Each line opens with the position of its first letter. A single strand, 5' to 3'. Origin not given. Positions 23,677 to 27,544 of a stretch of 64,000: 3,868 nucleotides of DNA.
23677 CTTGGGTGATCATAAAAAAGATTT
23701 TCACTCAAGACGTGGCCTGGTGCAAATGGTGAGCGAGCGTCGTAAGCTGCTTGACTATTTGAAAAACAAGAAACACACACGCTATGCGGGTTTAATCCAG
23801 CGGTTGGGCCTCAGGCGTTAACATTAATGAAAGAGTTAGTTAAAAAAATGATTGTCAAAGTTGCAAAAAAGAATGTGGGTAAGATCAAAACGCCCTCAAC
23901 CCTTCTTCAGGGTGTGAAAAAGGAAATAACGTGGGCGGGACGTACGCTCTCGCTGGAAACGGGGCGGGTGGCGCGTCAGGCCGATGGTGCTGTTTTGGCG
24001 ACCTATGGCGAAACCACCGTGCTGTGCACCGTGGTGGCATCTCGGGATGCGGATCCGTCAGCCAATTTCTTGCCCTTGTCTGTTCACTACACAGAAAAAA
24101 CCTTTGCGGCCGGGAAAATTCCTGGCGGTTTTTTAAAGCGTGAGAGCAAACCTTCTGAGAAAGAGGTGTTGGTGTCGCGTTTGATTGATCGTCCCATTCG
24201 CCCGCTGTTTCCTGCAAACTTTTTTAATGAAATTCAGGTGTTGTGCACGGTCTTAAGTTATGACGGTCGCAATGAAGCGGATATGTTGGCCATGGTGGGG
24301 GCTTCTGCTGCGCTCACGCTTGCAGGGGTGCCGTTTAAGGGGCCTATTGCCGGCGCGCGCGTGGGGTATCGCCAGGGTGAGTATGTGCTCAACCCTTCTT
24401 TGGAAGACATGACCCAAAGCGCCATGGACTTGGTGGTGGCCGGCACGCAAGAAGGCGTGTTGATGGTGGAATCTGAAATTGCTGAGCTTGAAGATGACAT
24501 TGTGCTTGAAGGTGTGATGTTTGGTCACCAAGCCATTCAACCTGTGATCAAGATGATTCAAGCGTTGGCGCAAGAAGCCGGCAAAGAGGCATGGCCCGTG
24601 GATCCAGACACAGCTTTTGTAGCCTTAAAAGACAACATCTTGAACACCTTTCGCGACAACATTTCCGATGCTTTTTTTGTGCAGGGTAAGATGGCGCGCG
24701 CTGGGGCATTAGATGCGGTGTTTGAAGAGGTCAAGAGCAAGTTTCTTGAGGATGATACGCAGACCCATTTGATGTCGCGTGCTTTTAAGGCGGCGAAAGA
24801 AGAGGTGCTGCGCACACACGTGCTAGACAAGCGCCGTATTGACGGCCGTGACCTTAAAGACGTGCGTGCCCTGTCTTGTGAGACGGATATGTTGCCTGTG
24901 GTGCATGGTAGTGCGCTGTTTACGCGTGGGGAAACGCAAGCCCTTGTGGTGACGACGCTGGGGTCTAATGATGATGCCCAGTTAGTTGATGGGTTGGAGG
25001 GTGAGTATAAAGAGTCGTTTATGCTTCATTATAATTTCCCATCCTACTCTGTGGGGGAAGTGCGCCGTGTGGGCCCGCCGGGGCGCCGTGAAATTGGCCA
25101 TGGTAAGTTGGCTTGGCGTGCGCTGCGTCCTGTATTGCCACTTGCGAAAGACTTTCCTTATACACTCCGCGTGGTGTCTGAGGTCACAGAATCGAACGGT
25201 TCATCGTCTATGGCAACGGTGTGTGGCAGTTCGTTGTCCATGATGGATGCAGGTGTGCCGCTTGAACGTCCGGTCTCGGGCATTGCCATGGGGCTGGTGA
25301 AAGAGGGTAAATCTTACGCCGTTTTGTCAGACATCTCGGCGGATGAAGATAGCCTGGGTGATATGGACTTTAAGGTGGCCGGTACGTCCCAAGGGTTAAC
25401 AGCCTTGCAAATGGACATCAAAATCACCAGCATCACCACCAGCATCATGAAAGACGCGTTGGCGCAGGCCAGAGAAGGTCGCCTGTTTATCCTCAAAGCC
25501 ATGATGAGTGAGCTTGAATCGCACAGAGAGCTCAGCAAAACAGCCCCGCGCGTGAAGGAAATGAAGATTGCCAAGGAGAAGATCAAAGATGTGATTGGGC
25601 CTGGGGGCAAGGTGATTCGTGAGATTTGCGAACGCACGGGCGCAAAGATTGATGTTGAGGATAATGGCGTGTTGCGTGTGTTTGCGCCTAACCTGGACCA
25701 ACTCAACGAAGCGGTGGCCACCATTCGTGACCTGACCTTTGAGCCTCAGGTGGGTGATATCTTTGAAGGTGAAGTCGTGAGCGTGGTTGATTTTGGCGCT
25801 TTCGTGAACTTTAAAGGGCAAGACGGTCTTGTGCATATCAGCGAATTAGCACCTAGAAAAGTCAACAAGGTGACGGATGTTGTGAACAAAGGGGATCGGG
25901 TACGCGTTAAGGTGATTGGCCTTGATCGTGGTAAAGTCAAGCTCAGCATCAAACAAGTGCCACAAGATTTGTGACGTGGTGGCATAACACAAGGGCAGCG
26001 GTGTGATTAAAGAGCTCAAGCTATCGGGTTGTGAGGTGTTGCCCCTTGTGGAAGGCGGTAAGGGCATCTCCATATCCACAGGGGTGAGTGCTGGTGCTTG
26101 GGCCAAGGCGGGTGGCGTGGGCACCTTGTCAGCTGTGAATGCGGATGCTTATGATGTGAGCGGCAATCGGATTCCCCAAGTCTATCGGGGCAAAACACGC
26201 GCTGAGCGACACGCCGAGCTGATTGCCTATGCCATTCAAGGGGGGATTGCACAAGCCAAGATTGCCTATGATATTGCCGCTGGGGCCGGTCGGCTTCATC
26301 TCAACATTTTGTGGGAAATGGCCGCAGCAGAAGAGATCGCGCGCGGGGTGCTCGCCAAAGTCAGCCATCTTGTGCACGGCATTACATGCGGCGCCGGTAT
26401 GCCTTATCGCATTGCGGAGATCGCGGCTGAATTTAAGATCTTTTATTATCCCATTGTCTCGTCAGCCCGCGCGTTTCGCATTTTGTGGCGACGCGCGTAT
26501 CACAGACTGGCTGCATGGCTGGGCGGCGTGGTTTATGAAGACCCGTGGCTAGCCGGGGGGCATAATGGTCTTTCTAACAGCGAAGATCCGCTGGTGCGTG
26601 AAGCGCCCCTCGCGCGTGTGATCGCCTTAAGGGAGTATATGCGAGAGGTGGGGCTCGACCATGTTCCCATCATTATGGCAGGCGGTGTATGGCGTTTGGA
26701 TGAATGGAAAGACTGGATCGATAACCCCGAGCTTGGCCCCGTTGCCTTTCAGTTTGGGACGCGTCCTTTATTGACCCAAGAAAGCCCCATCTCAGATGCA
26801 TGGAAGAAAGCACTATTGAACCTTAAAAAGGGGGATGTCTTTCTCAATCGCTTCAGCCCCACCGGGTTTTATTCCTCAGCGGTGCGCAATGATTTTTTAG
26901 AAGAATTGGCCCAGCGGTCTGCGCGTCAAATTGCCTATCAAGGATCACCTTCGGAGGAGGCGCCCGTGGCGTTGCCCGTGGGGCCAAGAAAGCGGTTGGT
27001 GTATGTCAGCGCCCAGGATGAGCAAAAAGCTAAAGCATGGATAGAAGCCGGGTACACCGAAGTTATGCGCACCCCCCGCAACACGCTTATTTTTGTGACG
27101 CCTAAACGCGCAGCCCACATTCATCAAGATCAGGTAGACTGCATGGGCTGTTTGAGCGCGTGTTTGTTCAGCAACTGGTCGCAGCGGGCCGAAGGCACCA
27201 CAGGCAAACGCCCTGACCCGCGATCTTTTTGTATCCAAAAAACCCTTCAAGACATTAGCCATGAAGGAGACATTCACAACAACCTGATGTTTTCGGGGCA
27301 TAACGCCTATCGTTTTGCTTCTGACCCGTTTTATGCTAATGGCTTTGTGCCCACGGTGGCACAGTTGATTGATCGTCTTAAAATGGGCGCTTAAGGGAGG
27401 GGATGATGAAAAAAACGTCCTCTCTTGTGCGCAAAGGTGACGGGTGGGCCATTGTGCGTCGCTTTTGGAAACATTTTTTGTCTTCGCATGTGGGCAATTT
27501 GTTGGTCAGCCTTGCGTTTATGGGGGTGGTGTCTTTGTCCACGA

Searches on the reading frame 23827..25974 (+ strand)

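Call 16: search_protein_families(library=ncbifam, proteins=[window:23827-25974:+], max_evalue=0.1)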
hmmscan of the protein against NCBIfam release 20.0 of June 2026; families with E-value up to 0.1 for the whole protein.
window:23827-25974:+ (715 aa): 45 families (the best 25 are shown)
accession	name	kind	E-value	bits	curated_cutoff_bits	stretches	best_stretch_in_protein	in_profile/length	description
TIGR03591.1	polynuc_phos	equivalog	2.9e-295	981.1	525.05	1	36-711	2-689/689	polyribonucleotide nucleotidyltransferase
NF008805.1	PRK11824.1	equivalog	6.9e-291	966.6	471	1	32-710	2-682/683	polyribonucleotide nucleotidyltransferase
TIGR02696.1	pppGpp_PNP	exception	5.2e-182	607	1106.75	1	36-706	14-718/720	guanosine pentaphosphate synthetase I/polyribonucleotide nucleotidyltransferase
TIGR02065.1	ECX1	equivalog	1.3e-32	113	318.7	2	334-556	6-219/230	exosome complex exonuclease Rrp41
NF004473.0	PRK05807.1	equivalog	4.8e-19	69.1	178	1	641-711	4-75/136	S1 domain-containing RNA-binding protein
NF005208.0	PRK06676.1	equivalog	1.1e-18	67.4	368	1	641-712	192-265/391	30S ribosomal protein S1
NF004952.0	PRK06299.1-2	equivalog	4.1e-18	65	524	1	641-714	217-292/580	30S ribosomal protein S1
NF000907.0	PRK00087.1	equivalog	6.7e-18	64.2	624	1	641-711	562-635/671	bifunctional 4-hydroxy-3-methylbut-2-enyl diphosphate reductase/30S ribosomal protein S1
NF005911.0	PRK07899.1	equivalog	3.9e-15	55.5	691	1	640-711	206-279/486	30S ribosomal protein S1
NF010379.0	PRK13806.1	equivalog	4.1e-15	55.4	648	1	639-714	199-281/491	30S ribosomal protein S1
NF005973.0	PRK08059.1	equivalog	1.2e-14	54.5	148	1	641-710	6-78/123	S1 domain-containing post-transcriptional regulator GSP13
NF006363.0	PRK08582.1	equivalog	1.8e-14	54.1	171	1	642-710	5-75/140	S1 domain-containing RNA-binding protein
NF040579.1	S1_dom_CvfD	subfamily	3.6e-14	53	117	1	641-711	2-75/113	CvfD/Ygs/GSP13 family RNA-binding post-transcriptional regulator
NF004956.0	PRK06299.1-6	equivalog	1e-13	50.7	711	1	637-709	367-439/554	30S ribosomal protein S1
NF004954.0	PRK06299.1-4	equivalog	1.5e-13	49.8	727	1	641-714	190-265/560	30S ribosomal protein S1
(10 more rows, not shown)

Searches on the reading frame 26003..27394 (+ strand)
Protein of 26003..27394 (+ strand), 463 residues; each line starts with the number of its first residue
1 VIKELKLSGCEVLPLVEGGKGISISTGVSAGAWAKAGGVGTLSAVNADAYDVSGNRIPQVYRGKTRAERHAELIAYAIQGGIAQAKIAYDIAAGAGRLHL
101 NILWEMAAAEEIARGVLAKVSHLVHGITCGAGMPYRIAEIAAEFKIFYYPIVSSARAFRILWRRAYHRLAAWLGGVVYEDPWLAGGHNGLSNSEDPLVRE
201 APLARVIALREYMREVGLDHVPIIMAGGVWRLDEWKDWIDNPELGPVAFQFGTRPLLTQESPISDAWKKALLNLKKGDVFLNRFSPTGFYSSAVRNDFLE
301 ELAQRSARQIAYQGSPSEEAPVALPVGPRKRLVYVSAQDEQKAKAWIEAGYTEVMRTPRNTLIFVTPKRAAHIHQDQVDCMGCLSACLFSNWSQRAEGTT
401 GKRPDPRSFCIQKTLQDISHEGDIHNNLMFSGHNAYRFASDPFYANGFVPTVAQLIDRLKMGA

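Call 16: search_protein_families(library=ncbifam, proteins=[window:26003-27394:+], max_evalue=0.1)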
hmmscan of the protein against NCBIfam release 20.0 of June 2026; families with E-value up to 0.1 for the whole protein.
window:26003-27394:+ (463 aa): 1 family
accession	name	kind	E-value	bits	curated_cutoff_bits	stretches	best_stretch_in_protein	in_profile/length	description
TIGR03151.1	enACPred_II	equivalog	7.9e-07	28.7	453.1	1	213-309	157-246/307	enoyl-[acyl-carrier-protein] reductase FabK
